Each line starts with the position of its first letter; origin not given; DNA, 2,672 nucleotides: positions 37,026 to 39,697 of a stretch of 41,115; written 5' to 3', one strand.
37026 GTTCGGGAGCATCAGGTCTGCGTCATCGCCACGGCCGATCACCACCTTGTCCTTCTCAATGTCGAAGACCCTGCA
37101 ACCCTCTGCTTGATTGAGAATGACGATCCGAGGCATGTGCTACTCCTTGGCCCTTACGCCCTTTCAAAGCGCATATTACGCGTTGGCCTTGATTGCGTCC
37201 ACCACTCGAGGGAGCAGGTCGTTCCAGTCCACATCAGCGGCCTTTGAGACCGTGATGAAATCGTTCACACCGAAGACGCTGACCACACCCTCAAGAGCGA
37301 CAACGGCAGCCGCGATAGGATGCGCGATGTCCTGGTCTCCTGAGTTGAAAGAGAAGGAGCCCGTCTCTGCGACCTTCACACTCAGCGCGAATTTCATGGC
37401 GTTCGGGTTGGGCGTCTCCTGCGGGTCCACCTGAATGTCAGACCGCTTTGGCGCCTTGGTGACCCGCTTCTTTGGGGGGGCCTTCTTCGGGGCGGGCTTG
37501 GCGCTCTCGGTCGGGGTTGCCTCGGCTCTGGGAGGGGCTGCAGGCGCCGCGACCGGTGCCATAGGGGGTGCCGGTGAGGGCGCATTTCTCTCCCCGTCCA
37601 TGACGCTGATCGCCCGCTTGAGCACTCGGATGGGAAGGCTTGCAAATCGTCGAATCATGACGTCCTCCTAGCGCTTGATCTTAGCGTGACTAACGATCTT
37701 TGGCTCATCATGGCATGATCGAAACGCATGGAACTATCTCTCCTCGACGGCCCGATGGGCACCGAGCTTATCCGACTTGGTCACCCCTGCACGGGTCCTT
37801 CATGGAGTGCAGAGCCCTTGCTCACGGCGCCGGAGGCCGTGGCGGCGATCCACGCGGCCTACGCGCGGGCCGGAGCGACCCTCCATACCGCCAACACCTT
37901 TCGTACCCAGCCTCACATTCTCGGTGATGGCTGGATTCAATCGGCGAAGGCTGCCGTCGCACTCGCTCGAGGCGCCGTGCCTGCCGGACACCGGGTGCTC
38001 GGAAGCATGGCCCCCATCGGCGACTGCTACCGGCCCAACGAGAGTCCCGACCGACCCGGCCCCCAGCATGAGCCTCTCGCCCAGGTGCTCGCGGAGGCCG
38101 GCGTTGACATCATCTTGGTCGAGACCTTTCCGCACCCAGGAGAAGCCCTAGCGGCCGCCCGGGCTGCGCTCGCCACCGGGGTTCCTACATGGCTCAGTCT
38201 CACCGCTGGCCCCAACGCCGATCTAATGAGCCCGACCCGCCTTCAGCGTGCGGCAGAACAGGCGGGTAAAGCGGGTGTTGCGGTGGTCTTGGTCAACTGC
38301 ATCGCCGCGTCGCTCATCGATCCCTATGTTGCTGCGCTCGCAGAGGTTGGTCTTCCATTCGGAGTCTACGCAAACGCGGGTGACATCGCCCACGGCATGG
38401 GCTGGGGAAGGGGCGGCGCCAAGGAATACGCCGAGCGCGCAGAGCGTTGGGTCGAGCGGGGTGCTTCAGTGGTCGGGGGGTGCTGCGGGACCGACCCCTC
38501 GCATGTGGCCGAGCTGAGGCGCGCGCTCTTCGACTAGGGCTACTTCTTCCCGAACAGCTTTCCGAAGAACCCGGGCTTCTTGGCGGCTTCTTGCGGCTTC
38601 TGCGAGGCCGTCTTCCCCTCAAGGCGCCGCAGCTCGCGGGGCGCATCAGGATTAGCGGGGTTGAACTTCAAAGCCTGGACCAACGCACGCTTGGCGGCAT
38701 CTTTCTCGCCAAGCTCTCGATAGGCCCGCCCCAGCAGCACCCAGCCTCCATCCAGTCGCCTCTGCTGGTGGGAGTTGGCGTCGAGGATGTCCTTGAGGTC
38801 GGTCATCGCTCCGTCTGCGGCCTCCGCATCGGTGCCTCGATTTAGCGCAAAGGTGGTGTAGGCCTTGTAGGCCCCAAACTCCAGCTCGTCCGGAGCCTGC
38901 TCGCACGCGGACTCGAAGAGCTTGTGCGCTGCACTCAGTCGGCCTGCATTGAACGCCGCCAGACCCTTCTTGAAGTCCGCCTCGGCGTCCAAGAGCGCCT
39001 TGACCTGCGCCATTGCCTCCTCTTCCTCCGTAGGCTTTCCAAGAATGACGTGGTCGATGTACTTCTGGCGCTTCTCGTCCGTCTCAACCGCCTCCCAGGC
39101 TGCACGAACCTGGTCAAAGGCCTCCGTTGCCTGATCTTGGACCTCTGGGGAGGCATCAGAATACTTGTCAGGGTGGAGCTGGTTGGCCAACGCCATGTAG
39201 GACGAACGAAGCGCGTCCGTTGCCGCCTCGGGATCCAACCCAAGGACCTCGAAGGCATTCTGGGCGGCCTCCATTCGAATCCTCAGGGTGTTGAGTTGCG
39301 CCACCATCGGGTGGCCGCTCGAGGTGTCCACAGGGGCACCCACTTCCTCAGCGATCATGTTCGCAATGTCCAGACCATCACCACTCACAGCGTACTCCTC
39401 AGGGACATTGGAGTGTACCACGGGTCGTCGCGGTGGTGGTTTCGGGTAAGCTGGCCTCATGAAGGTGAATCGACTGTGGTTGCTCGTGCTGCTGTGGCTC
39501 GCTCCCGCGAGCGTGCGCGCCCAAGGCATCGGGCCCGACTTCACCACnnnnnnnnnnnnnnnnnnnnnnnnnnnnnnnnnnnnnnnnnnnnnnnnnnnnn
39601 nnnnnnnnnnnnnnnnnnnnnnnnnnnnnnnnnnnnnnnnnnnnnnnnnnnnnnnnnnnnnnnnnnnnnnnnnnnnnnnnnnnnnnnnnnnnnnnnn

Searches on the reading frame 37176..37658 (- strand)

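Call 29: search_protein_families(library=pfam, proteins=[window:37176-37658:-], max_evalue=0.001)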
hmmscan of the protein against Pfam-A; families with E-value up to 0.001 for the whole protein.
window:37176-37658:- (160 aa): 1 family
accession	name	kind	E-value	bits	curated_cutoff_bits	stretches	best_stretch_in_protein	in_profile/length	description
PF08712.16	Nfu_N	-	3.1e-22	78.9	27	1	80-158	4-83/88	Scaffold protein Nfu/NifU N terminal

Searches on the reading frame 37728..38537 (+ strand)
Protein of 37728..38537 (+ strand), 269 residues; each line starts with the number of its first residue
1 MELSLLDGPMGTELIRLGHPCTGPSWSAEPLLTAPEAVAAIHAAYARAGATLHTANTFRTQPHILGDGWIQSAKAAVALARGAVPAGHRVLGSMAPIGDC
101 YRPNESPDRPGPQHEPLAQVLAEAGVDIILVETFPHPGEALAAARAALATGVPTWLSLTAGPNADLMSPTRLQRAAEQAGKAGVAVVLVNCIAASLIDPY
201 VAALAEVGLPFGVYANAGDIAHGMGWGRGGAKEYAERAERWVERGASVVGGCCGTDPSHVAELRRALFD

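Call 29: search_protein_families(library=pfam, proteins=[window:37728-38537:+], max_evalue=0.001)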
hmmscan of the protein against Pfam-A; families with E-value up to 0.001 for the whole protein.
window:37728-38537:+ (269 aa): 1 family
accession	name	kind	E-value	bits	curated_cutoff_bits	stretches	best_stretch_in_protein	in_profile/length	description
PF02574.22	S-methyl_trans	-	1.9e-53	182.6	22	1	5-267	2-283/283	Homocysteine S-methyltransferase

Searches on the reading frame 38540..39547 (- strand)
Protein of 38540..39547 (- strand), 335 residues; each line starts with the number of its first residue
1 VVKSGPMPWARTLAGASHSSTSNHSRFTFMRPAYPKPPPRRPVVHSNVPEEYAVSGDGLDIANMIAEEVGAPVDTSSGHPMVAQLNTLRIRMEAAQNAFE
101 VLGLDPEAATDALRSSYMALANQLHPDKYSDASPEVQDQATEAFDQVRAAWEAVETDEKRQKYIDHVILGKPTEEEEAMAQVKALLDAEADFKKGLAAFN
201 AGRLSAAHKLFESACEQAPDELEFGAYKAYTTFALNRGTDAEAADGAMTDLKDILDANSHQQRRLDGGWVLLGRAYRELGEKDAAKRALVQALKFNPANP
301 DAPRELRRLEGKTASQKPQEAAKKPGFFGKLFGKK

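Call 29: search_protein_families(library=pfam, proteins=[window:38540-39547:-], max_evalue=0.001)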
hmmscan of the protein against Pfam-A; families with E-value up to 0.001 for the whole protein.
window:38540-39547:- (335 aa): 8 families
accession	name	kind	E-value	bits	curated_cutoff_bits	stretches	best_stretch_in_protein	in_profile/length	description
PF00226.36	DnaJ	-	1.3e-12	48.1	27.8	1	98-163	2-62/63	DnaJ domain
PF07719.23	TPR_2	-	2.3e-09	37.1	27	1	268-299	3-34/34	Tetratricopeptide repeat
PF13181.12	TPR_8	-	2.6e-07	30.7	25.7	1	269-299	4-34/34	Tetratricopeptide repeat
PF13428.12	TPR_14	-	1.7e-06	28.5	23.5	1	268-302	3-37/44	Tetratricopeptide repeat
PF00515.34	TPR_1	-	1.8e-06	27.9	27.8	0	269-299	4-34/34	Tetratricopeptide repeat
PF23914.1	TPR_CcmH_CycH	-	3.7e-05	24.1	42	1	266-302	50-86/158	Cytochrome c-type biogenesis protein H TPR domain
PF13414.12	TPR_11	-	5.4e-05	23.2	26.8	1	273-302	1-30/42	TPR repeat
PF13432.12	TPR_16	-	0.00072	20.4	32.7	0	185-220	28-63/65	Tetratricopeptide repeat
